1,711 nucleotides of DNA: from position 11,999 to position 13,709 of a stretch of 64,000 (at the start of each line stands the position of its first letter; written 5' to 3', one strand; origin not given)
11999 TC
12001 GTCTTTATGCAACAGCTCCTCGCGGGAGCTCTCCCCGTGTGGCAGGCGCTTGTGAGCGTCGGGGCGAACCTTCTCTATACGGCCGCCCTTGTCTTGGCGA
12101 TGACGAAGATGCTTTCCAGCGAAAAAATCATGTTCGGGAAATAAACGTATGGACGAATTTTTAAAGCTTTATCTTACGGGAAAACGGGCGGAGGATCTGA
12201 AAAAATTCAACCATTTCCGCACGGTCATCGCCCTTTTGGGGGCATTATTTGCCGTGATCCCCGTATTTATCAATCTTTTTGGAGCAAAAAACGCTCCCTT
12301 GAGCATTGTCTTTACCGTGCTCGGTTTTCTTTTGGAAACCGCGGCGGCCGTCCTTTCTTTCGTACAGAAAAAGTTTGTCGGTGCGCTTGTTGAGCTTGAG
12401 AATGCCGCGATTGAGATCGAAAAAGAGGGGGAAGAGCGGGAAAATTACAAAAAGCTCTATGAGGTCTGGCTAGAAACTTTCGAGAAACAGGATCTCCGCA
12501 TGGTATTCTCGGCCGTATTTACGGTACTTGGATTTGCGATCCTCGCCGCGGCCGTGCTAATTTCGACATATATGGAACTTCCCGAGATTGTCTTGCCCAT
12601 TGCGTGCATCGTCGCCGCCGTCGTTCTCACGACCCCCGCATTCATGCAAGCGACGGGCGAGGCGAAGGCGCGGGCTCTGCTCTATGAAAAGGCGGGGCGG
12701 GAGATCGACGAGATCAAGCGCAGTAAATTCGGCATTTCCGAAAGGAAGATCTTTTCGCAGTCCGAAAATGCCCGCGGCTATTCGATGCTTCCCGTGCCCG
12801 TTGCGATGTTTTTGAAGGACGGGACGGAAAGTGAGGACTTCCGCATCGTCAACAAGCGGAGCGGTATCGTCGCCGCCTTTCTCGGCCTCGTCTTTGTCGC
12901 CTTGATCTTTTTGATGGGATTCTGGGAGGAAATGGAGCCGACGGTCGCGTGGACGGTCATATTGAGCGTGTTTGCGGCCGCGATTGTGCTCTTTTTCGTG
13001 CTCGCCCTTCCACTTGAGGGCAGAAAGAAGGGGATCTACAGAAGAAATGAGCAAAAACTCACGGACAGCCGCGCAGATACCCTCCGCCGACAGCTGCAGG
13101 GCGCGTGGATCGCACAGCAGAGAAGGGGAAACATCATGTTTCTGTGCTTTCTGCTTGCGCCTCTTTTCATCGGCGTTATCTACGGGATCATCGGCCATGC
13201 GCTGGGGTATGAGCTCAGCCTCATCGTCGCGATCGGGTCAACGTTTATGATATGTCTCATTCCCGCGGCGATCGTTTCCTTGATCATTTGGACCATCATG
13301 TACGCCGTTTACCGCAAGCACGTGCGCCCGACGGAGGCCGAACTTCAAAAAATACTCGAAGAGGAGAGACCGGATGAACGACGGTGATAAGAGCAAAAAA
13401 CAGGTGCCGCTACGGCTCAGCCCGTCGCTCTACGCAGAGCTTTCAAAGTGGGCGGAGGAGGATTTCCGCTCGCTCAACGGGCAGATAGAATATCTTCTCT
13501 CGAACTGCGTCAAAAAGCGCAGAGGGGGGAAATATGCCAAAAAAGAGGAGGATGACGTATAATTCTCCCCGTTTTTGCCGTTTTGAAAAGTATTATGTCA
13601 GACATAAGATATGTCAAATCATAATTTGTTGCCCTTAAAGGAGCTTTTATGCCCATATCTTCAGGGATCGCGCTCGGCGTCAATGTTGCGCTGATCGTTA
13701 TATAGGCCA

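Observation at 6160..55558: Five co-oriented copies of a 28-30 bp motif built on the perfect palindrome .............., tolerated in frame inside unrelated genes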

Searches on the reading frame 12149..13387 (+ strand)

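Call 7: search_protein_families(library=pfam, proteins=[window:12149-13387:+])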
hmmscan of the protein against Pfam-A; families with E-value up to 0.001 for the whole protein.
window:12149-13387:+ (412 aa): 1 family
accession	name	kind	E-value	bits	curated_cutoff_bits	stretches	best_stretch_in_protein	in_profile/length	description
PF03706.18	LPG_synthase_TM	-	0.00026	21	33.4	1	242-374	122-255/302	Lysylphosphatidylglycerol synthase TM region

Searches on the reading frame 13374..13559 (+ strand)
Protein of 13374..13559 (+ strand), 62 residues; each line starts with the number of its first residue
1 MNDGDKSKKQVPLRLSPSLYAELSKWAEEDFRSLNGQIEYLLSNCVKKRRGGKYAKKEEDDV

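Call 59: search_protein_families(library=pfam, proteins=[window:13374-13559:+], max_evalue=0.01)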
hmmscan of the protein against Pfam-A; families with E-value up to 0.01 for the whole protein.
seq(62 aa): 1 family
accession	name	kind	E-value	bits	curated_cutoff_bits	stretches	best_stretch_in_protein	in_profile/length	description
PF07878.17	RHH_5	-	0.004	17.3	26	1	16-49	9-42/43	CopG-like RHH_1 or ribbon-helix-helix domain, RHH_5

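Call 64: find_homologous_proteins(query=window:13374-13559:+, max_evalue=0.001)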
Query seq(62 aa) (62 aa): 1554 proteins with E <= 0.001 among 1554 candidates; the best 120 are listed.
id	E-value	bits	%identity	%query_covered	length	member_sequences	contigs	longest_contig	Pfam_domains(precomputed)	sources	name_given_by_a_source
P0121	1.3e-33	131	100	100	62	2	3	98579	-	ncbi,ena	-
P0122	3.0e-30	120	94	100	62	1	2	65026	-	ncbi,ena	-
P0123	2.8e-29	117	89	98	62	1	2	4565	-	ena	-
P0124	2.0e-28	114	89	98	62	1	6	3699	-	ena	-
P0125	3.0e-28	114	90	97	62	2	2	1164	-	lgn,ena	-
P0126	2.0e-26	108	82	100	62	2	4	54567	-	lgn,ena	-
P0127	2.3e-26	108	84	98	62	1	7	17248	-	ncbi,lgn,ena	-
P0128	4.4e-26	107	79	100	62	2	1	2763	-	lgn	-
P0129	7.2e-26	106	82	98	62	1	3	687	-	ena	-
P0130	2.9e-24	101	76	100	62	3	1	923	-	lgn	-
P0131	2.9e-24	101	79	98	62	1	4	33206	-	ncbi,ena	-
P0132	3.7e-24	101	79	98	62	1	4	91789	-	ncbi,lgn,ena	-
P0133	1.2e-23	99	77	97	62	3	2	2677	-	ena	-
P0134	2.4e-23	98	75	98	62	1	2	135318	-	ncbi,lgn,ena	-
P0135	3.3e-22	95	80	97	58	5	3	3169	-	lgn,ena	-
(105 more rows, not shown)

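Call 65: find_encoding_contigs(protein=P0121, flank=10000, max_places=3)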
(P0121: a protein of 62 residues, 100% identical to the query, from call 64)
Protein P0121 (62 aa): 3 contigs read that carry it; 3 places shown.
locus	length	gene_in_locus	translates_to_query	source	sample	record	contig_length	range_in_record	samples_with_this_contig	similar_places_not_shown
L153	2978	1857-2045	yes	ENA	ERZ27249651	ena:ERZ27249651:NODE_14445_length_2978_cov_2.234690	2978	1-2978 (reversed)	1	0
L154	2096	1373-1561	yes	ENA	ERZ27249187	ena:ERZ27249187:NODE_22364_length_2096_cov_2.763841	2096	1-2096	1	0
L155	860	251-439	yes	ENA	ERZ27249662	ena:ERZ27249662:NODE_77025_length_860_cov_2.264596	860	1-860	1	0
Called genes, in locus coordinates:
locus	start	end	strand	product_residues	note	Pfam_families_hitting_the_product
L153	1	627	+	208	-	?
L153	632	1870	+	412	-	-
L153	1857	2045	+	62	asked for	-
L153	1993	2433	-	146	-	-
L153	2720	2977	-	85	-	?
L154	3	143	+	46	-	?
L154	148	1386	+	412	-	-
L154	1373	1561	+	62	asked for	-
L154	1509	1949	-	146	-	-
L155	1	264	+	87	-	?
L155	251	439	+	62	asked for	-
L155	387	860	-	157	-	?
